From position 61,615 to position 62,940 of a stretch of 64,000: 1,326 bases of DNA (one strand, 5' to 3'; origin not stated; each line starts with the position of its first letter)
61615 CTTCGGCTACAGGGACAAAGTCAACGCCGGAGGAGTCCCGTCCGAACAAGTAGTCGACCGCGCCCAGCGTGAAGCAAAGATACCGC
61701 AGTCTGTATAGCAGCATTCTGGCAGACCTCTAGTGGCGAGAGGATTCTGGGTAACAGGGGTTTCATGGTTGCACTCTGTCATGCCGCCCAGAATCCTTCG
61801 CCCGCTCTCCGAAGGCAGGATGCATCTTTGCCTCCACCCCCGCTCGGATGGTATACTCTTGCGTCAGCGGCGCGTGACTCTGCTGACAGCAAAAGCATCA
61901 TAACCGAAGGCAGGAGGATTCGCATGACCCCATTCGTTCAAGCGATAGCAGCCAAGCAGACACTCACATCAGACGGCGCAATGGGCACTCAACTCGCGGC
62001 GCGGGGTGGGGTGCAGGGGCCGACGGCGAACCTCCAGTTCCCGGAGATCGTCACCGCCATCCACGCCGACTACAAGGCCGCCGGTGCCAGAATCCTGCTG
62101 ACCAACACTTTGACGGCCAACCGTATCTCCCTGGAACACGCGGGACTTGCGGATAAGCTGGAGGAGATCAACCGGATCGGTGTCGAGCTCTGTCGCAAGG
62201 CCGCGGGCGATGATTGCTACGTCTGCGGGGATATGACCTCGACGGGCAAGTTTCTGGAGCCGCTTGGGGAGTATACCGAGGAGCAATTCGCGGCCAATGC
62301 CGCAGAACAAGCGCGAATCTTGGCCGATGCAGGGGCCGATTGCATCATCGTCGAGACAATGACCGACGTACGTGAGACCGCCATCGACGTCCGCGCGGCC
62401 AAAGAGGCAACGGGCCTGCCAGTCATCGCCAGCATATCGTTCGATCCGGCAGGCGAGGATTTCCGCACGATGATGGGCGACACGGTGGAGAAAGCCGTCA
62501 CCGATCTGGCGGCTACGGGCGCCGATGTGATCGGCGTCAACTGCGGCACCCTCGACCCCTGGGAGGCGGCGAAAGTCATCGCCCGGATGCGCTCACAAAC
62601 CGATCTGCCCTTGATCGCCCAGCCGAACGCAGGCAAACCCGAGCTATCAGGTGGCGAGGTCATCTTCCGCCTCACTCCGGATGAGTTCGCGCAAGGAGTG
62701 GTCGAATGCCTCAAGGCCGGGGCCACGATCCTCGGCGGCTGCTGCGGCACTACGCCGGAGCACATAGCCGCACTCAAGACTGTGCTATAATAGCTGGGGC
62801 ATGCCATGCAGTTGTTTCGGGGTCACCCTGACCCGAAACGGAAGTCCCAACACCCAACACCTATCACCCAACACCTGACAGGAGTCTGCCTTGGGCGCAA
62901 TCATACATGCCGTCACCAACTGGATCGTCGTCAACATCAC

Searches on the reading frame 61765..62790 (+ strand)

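Call 92: search_protein_families(library=pfam, proteins=[window:61765-62790:+], max_evalue=0.0001)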
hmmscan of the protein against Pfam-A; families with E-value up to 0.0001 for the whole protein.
window:61765-62790:+ (341 aa): 1 family
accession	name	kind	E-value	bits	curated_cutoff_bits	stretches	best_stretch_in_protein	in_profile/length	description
PF02574.22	S-methyl_trans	-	1.3e-63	215.9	22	1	69-340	3-282/283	Homocysteine S-methyltransferase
